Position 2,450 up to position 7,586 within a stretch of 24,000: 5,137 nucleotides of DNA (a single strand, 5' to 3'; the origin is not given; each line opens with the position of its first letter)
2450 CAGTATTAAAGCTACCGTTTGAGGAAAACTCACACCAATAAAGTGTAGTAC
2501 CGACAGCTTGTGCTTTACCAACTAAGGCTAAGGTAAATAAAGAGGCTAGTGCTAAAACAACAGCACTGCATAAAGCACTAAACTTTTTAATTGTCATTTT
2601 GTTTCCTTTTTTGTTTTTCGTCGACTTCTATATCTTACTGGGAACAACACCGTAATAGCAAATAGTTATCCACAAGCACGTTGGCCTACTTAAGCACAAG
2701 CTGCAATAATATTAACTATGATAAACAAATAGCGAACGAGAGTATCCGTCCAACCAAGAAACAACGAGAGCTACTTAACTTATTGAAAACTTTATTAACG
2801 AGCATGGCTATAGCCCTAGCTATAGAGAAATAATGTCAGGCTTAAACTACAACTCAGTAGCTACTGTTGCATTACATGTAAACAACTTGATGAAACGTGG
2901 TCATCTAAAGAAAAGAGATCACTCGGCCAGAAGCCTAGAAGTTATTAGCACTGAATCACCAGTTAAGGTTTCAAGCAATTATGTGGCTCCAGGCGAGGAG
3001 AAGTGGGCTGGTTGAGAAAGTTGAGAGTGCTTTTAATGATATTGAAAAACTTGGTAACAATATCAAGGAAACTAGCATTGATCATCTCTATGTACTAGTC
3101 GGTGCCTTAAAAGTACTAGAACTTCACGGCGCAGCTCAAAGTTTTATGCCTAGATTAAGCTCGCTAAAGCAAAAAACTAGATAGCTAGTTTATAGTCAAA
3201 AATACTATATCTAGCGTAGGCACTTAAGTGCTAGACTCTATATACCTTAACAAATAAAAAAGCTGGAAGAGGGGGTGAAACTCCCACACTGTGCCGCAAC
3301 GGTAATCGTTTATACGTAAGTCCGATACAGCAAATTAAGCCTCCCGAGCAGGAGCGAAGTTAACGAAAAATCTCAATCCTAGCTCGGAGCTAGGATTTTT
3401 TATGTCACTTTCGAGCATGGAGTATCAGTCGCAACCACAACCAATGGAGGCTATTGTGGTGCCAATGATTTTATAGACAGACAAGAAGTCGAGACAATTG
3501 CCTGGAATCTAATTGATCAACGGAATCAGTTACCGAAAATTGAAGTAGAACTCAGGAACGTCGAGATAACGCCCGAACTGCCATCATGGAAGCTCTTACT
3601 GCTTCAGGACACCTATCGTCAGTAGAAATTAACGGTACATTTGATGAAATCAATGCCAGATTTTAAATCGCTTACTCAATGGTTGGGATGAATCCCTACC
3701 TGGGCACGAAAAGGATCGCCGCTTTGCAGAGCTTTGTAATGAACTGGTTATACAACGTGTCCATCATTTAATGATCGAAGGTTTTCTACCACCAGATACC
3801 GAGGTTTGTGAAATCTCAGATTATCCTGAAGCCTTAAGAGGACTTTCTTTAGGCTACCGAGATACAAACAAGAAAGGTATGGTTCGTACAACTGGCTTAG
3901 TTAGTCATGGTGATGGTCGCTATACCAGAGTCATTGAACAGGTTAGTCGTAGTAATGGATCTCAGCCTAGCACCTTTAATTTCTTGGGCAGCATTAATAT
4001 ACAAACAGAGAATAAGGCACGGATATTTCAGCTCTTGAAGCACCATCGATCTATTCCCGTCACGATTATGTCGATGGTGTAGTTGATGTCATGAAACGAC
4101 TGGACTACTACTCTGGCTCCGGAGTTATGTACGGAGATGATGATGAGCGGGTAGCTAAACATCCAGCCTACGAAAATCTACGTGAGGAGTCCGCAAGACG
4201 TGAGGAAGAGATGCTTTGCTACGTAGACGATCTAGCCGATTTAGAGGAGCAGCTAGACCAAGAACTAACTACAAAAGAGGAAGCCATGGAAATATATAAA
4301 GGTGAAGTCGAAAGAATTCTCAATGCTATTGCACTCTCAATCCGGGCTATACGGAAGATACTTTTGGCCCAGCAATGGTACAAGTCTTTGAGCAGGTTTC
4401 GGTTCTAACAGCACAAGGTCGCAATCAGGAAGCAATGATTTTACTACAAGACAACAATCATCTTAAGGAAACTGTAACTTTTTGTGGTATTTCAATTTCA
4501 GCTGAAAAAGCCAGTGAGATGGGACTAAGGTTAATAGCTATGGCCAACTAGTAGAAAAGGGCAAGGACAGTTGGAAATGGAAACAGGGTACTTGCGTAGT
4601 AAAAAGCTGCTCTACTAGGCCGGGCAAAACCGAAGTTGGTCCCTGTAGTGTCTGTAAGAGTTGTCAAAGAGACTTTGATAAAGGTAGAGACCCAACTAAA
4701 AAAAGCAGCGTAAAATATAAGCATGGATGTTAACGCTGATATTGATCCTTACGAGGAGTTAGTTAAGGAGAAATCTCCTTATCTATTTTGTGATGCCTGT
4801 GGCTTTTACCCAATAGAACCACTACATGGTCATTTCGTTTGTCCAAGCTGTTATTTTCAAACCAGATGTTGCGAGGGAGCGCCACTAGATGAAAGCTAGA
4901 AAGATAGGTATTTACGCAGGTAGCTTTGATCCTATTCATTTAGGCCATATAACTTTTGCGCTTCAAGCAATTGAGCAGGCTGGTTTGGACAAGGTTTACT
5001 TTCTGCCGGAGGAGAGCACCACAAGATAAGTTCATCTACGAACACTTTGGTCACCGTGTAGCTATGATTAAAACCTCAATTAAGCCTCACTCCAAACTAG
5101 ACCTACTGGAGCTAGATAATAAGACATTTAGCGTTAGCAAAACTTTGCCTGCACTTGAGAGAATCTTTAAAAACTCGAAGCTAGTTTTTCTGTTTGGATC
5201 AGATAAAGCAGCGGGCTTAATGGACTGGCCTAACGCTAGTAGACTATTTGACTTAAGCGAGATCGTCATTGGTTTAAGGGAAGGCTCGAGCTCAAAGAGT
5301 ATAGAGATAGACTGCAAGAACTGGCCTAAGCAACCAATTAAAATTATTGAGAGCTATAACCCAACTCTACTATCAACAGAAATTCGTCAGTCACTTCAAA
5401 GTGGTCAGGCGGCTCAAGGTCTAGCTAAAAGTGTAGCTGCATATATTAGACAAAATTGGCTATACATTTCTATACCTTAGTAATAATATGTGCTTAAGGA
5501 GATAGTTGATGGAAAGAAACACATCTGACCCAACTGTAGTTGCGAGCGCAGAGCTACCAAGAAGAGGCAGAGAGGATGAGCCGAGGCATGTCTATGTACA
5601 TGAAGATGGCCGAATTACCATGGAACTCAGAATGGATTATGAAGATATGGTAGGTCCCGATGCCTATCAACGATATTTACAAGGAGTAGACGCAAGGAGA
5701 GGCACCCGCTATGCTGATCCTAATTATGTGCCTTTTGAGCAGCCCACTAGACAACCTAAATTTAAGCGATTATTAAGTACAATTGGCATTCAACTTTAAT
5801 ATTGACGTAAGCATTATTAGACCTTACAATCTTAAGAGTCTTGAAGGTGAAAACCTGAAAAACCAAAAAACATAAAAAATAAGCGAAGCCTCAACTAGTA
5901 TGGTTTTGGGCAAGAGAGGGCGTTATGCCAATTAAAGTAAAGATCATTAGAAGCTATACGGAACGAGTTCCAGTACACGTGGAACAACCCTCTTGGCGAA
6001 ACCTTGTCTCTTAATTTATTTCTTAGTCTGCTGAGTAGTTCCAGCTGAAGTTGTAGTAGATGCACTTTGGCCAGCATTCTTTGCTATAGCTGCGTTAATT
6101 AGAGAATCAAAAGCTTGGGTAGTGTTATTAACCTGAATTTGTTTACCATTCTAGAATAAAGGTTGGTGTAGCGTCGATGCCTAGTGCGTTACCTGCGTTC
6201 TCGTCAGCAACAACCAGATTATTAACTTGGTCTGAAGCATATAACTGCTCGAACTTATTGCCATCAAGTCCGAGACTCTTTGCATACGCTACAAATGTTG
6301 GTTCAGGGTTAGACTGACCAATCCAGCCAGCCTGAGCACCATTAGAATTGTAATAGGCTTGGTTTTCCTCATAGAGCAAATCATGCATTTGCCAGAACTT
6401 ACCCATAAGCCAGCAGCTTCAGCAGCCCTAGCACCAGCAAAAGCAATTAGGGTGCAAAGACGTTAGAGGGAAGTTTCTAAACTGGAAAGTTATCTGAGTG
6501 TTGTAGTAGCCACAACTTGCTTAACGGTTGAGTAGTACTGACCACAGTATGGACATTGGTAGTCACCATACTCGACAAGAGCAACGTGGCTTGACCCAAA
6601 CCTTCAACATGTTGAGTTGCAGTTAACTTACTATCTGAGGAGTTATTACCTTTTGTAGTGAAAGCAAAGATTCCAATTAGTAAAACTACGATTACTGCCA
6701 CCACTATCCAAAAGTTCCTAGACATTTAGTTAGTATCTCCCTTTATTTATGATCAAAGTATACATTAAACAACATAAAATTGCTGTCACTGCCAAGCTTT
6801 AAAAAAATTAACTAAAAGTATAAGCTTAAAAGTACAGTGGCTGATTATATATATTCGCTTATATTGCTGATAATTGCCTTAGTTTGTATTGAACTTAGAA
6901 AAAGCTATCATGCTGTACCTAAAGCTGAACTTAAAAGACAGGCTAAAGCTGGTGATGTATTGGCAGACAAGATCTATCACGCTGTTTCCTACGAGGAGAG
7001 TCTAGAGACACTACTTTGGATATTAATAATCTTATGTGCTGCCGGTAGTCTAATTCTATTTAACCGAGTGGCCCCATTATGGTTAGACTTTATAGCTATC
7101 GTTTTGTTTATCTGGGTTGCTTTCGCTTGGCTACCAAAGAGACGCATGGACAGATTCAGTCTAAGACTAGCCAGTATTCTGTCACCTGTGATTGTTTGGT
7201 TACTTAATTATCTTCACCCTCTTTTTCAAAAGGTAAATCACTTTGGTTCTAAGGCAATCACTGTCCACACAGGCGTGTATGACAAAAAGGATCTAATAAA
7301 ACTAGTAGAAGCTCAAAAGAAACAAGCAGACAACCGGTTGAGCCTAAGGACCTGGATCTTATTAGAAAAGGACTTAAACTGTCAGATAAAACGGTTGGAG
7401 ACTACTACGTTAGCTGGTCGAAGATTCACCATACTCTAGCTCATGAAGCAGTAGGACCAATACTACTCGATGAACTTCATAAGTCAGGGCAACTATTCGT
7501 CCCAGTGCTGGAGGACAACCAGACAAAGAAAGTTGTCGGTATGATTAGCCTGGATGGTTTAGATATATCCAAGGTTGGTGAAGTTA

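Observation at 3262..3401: Cobalamin-riboswitch-like leader with terminator/antiterminator switch in a CPR-like genome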

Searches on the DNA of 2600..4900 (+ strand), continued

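Call 72: search_with_rna_model(model_id=R1, sources=[window, L001, L002, L003, L004, L005, L007, L008, L009, L010, L011, L012, L013, L014, L015, L016, L017, L018, L019, L021, L030, L051, L095, L078, L091, L075, L031, L044, L100, L061, L047, L089, L098, L063, L046, L034, L058, L082, L090, L023, L101, L059, L027, L087, L049, L067, L035, L057], max_evalue=0.0001, make_alignment=true)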
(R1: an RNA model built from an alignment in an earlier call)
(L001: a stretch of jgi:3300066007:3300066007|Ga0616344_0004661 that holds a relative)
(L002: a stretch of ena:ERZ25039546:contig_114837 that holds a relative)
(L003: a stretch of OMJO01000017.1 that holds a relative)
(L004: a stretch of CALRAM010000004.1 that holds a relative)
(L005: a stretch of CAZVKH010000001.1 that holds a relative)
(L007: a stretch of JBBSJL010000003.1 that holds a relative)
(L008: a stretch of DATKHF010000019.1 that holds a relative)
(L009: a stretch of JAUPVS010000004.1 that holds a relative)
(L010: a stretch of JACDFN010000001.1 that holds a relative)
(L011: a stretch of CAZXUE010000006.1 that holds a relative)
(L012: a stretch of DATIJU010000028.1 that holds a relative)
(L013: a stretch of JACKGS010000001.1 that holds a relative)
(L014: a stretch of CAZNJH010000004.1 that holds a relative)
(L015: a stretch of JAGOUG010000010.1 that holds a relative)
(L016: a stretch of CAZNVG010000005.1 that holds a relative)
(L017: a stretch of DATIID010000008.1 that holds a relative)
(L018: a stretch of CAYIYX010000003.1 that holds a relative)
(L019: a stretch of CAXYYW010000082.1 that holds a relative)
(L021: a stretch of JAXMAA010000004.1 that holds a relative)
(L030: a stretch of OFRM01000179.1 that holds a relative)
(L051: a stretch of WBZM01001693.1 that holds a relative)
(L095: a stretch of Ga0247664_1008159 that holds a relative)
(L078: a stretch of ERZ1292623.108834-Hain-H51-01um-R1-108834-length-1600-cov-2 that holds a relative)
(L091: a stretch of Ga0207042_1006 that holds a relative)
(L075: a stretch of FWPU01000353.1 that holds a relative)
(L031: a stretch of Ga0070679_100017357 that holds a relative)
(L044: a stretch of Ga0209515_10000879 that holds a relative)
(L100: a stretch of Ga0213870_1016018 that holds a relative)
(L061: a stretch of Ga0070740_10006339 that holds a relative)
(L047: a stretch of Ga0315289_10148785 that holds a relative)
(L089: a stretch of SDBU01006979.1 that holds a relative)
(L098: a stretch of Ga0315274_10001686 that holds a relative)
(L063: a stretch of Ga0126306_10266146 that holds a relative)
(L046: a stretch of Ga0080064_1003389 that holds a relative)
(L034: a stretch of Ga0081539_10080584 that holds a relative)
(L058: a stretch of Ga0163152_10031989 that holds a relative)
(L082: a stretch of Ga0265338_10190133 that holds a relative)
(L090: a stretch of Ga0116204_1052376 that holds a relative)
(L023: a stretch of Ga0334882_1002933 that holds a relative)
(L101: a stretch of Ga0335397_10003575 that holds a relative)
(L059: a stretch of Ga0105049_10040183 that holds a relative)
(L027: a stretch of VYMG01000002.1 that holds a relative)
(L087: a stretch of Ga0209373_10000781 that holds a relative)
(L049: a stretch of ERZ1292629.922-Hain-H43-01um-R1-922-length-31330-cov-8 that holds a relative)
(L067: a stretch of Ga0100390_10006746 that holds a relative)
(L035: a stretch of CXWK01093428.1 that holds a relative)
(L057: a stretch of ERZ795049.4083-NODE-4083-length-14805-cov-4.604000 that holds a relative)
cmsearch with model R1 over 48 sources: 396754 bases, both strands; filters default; matches with E-value up to 0.0001: 50.
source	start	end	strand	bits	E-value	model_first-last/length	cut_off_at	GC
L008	4648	4753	+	102.2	1.7e-21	1-104/104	no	0.5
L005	4673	4772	+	99.9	6.2e-21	1-104/104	no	0.48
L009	4674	4773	+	99.1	9.5e-21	1-104/104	no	0.5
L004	4651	4760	+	98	1.7e-20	1-104/104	no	0.48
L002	983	1082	+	97.1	2.9e-20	1-104/104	no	0.5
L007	4670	4766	+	93.4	2.1e-19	1-104/104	no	0.46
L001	379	498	+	92.6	3.2e-19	1-104/104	no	0.48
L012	4660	4770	+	91.6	5.6e-19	1-104/104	no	0.43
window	3256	3355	+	91.5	5.9e-19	1-104/104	no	0.5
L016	4631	4742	+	90.7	9.3e-19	1-104/104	no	0.48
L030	2525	2653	+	83.5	4.7e-17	1-104/104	no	0.5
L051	5732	5828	+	82.8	6.7e-17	1-104/104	no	0.53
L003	4686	4768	+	79.1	5.2e-16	1-104/104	no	0.53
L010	4573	4767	+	73.2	1.3e-14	1-104/104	no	0.48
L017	4692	4776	+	70.3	6.2e-14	1-104/104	no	0.48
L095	1814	1924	-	65.2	1e-12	1-104/104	no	0.55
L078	132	263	-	65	1.1e-12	1-104/104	no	0.52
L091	1285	1388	-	64.9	1.2e-12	1-104/104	no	0.58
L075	6894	7028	-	63.1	3.1e-12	1-104/104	no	0.43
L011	4584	4677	+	63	3.4e-12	1-104/104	no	0.49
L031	6862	6964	-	60.4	1.4e-11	1-104/104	no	0.51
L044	5077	5179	-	59.8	2e-11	1-104/104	no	0.56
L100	756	840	+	59.5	2.2e-11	1-104/104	no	0.53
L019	1175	1300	+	59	2.9e-11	1-104/104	no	0.54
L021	4585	4677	+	58.6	3.7e-11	1-104/104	no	0.49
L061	5931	6041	+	56.7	1.1e-10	1-104/104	no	0.52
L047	250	337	+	55.9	1.6e-10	1-104/104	no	0.47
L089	8529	8618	+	54.6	3.3e-10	1-104/104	no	0.46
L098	582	700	+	53.8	5.2e-10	1-104/104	no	0.55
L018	3344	3470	+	53.2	7.2e-10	1-104/104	no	0.54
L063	1063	1164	-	52.7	9.6e-10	1-104/104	no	0.46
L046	10874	10960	-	49.9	4.3e-09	1-104/104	no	0.46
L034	1602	1709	+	49.6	5e-09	1-104/104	no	0.44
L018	4525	4630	+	48.1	1.1e-08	1-104/104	no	0.56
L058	3938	4043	-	47.1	2e-08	1-104/104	no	0.49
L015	4597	4724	+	47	2.1e-08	1-104/104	no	0.48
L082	139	285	-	47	2.1e-08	1-104/104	no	0.44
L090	939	1053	-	45.7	4.2e-08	1-104/104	no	0.38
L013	2629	2755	+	45.2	5.6e-08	1-104/104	no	0.44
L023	4694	4799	-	45.2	5.8e-08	1-104/104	no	0.54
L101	1518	1617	-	43.1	1.8e-07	1-104/104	no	0.48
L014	4545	4659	+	42.4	2.6e-07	1-104/104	no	0.49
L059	367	468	+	41.4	4.5e-07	1-104/104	no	0.44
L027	5770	5874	+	40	9.6e-07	1-104/104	no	0.56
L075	7847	7937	-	40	9.7e-07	1-104/104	no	0.47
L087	2911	3034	-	39.8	1.1e-06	1-104/104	no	0.4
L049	3685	3836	+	39.7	1.1e-06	1-104/104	no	0.5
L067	6544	6671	-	38.5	2.1e-06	1-104/104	no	0.52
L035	1142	1226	-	38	2.9e-06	1-104/104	no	0.55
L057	13764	13880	+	33.3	3.7e-05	1-104/104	no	0.36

Alignment A5: 50 matches aligned to the model, 309 columns, each read 5' to 3' on its own strand. Consensus structure (alignment columns), stored with it:
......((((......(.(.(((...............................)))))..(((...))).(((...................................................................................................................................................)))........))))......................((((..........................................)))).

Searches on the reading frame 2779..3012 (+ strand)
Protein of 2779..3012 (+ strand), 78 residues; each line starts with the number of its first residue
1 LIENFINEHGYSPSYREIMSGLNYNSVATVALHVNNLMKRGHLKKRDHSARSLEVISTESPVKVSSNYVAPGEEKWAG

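Call 75: search_protein_families(library=pfam, max_evalue=0.001, proteins=[window:2779-3012:+])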
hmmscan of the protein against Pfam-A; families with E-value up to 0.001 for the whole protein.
window:2779-3012:+ (78 aa): 1 family
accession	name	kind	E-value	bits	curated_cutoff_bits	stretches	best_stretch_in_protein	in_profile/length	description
PF01726.22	LexA_DNA_bind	-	1.3e-10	41.4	23.7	1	1-51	14-64/65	LexA DNA binding domain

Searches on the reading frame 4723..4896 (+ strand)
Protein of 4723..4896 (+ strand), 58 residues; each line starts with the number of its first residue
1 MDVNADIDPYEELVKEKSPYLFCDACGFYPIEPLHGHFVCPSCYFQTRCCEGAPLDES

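Call 33: search_protein_families(library=pfam, max_evalue=1, proteins=[window:4723-4896:+])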
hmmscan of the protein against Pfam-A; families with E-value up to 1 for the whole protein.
window:4723-4896:+ (58 aa): 1 family
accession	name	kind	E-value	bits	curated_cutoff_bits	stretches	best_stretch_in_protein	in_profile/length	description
PF01783.29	Ribosomal_L32p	-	0.58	10.8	21.3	0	36-48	38-51/56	Ribosomal L32p protein family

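Call 68: search_protein_families(library=ncbifam, max_evalue=0.01, proteins=[window:4723-4896:+])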
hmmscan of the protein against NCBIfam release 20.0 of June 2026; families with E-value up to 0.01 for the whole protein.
window:4723-4896:+ (58 aa): 0 families

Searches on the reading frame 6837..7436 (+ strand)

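Call 75: search_protein_families(library=pfam, max_evalue=0.001, proteins=[window:6837-7436:+])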
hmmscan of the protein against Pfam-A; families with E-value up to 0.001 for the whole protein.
window:6837-7436:+ (200 aa): 1 family
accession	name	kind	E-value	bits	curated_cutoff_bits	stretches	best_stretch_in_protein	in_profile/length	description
PF01595.25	CNNM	-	3.2e-08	33.9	28.4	1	9-163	5-174/181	Cyclin M transmembrane N-terminal domain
